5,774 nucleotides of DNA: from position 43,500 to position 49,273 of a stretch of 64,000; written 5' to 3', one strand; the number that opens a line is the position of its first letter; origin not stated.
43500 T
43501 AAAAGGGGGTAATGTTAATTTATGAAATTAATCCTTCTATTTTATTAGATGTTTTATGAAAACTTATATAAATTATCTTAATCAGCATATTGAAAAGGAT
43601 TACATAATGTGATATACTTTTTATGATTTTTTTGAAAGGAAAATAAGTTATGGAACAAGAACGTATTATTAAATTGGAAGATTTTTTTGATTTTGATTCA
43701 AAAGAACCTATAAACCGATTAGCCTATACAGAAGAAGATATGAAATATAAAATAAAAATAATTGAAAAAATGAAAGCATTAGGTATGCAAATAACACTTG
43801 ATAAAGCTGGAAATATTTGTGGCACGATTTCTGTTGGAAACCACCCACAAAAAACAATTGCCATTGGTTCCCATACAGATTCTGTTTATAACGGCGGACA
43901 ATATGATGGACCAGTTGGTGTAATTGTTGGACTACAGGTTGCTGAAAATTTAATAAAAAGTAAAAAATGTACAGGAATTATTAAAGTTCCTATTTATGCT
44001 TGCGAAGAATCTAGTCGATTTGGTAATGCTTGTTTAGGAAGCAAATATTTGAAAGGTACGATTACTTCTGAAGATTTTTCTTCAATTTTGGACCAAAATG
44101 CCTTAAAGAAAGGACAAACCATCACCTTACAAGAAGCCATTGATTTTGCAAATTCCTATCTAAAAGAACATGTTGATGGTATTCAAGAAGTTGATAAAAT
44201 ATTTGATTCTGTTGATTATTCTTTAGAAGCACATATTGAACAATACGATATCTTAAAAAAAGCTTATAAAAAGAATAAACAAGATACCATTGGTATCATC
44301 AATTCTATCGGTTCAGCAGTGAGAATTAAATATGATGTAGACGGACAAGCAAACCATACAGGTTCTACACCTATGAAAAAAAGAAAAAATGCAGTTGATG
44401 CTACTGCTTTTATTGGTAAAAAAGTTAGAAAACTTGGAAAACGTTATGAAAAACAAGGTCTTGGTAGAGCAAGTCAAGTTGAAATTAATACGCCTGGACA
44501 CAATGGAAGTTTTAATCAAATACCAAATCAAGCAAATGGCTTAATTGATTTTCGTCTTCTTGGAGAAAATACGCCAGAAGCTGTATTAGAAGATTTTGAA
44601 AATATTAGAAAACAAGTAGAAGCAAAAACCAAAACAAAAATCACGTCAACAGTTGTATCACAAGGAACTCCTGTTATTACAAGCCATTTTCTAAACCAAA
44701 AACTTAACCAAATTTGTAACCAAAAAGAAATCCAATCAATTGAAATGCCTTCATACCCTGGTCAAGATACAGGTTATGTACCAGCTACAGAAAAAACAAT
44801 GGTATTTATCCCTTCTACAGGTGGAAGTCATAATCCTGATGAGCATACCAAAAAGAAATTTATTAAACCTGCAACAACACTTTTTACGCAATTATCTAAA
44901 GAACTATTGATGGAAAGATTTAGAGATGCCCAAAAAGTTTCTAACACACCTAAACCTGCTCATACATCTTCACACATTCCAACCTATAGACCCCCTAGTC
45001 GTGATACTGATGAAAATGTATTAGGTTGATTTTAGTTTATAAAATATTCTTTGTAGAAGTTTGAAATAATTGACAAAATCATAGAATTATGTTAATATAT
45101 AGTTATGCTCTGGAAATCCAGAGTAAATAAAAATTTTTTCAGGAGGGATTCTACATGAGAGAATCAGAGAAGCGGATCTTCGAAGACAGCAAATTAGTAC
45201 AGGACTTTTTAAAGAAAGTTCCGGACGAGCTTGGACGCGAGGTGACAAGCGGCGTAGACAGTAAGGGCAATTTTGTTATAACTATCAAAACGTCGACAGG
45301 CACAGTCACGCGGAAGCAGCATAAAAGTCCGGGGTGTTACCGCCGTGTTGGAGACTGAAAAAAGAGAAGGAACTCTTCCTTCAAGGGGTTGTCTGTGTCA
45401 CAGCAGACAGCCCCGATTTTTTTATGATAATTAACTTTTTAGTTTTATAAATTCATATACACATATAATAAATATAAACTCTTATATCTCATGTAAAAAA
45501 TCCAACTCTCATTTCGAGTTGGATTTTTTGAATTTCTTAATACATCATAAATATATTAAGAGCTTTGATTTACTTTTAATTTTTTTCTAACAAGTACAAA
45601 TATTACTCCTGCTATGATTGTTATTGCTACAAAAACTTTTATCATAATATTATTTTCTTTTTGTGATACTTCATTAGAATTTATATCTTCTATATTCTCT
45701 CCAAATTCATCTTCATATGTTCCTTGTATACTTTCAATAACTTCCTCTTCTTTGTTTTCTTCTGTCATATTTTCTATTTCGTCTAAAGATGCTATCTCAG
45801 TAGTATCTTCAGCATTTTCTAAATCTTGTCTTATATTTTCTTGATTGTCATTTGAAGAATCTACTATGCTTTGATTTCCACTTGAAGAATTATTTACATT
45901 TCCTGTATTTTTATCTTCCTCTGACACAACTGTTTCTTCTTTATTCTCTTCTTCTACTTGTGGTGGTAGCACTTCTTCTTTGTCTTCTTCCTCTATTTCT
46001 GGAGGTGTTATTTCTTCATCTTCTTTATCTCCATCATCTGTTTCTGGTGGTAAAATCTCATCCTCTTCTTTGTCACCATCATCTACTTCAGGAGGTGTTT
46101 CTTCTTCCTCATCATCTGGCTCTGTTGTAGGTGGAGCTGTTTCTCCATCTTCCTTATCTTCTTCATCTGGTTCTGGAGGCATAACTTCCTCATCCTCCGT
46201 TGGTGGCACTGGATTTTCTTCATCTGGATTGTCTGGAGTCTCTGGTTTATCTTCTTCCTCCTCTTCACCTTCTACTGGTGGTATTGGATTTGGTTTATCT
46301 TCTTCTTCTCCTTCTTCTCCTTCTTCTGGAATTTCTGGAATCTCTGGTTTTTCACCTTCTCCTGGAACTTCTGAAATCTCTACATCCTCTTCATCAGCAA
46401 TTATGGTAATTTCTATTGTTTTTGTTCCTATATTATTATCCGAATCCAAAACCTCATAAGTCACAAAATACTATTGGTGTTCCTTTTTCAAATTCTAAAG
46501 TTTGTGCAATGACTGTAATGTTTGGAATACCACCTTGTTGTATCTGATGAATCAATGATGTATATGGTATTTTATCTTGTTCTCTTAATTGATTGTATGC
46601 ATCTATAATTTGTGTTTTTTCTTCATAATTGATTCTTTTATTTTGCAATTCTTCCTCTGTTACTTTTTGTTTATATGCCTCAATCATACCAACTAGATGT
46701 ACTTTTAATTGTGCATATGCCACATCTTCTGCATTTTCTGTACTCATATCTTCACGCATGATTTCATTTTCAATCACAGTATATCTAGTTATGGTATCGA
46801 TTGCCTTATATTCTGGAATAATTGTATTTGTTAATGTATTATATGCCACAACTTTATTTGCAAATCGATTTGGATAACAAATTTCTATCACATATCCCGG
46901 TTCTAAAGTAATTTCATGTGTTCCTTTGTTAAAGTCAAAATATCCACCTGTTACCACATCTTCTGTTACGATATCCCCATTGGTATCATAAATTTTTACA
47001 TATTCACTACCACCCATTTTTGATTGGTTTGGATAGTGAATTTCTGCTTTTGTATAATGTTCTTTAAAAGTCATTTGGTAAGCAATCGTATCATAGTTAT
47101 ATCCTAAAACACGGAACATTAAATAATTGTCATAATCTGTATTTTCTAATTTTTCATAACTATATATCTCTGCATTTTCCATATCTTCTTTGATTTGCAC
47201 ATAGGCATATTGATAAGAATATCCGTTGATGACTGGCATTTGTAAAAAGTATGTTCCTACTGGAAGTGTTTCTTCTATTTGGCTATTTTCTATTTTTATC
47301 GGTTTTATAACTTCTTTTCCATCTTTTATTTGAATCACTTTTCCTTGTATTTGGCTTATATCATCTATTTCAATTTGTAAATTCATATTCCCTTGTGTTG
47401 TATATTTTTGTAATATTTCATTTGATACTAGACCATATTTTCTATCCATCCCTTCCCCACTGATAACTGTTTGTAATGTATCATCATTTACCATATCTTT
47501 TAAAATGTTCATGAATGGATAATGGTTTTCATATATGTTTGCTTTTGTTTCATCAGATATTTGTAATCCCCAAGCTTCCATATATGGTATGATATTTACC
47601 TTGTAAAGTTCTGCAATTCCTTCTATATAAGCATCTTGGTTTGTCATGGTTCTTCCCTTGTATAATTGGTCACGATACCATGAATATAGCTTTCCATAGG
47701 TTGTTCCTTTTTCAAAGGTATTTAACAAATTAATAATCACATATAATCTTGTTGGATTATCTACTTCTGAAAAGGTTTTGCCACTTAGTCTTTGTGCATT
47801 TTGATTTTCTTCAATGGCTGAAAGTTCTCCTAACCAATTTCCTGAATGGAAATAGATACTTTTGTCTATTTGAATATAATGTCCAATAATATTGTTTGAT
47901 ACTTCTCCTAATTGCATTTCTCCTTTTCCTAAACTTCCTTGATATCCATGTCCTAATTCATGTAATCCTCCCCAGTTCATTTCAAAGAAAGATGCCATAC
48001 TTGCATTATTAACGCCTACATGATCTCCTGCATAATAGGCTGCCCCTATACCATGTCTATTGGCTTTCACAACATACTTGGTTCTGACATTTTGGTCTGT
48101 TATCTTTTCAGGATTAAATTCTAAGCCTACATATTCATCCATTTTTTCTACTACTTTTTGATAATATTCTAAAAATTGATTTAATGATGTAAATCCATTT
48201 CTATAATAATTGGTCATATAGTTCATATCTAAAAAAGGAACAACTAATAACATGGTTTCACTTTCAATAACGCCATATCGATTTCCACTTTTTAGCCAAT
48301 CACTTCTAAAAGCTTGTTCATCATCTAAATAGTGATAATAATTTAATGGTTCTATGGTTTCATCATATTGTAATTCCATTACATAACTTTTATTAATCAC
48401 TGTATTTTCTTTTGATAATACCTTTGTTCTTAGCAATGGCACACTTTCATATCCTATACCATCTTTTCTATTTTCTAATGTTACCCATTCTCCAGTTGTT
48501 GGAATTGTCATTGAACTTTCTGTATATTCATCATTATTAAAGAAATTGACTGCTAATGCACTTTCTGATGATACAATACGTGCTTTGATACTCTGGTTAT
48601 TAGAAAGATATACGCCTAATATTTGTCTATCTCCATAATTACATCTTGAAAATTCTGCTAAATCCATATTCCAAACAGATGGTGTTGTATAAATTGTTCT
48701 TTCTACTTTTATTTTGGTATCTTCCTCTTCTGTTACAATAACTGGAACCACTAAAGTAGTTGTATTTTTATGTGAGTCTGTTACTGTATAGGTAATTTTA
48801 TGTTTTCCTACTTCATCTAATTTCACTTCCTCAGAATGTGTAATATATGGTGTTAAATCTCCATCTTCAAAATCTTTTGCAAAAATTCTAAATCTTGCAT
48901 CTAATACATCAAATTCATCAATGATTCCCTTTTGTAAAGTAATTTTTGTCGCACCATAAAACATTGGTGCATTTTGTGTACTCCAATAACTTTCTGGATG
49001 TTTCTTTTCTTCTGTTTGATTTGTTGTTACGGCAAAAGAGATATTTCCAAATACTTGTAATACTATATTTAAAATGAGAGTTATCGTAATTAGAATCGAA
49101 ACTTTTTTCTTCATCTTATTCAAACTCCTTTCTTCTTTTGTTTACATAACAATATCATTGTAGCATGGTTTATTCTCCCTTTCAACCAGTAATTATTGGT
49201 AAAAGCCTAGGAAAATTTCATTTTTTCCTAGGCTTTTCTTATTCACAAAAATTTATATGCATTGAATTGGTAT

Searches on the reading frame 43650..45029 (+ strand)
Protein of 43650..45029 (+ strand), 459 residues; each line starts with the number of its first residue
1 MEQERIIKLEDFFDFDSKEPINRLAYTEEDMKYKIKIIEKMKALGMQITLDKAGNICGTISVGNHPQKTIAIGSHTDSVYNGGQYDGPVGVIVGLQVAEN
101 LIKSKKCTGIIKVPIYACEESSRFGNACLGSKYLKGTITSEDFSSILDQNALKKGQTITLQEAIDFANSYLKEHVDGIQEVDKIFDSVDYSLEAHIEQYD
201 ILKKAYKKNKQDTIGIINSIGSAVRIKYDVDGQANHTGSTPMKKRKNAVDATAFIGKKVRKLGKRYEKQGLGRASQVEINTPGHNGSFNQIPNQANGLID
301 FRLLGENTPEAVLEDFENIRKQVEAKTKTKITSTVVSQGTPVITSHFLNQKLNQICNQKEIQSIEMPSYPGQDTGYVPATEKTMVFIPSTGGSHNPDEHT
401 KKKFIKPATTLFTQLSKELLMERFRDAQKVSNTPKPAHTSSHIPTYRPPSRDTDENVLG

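Call 89: search_protein_families(library=pfam, proteins=[window:43650-45029:+], max_evalue=0.00001)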
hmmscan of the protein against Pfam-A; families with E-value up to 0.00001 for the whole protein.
window:43650-45029:+ (459 aa): 2 families
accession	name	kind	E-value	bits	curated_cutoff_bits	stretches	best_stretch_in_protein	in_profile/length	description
PF01546.33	Peptidase_M20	-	1.9e-10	41.4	24.6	1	71-416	1-204/206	Peptidase family M20/M25/M40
PF04389.22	Peptidase_M28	-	1.1e-06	28.9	21.3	1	55-237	1-169/193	Peptidase family M28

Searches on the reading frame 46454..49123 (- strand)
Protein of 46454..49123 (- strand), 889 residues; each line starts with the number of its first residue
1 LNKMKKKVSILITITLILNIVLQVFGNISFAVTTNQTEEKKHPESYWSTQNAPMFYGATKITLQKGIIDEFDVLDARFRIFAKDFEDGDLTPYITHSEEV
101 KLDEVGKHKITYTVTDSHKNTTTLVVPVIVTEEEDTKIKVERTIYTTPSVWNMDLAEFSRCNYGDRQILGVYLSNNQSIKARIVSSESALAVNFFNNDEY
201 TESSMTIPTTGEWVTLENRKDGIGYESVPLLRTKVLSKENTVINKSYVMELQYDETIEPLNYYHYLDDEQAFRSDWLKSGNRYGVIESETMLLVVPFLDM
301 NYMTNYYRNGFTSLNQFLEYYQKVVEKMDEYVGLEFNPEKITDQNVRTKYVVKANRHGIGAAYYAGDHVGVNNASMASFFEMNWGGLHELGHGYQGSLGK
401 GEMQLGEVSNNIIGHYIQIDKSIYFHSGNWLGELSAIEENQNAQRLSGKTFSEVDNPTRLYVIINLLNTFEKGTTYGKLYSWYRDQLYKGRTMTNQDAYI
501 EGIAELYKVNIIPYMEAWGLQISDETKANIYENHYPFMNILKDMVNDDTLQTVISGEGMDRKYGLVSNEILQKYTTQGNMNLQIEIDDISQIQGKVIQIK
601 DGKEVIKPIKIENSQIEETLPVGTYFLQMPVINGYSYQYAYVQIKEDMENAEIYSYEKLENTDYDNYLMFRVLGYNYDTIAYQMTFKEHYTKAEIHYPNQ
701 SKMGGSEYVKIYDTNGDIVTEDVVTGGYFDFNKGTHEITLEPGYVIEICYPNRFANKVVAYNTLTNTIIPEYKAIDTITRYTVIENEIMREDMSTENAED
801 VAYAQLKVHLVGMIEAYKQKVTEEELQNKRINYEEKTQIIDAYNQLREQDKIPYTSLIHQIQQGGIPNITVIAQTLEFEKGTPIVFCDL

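Call 89: search_protein_families(library=pfam, proteins=[window:46454-49123:-], max_evalue=0.00001)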
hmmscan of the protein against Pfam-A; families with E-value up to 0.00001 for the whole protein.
window:46454-49123:- (889 aa): 1 family
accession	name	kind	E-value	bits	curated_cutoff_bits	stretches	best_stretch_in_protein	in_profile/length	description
PF13402.12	Peptidase_M60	-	6e-14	52.7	25.8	1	314-519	54-275/275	Peptidase M60, enhancin and enhancin-like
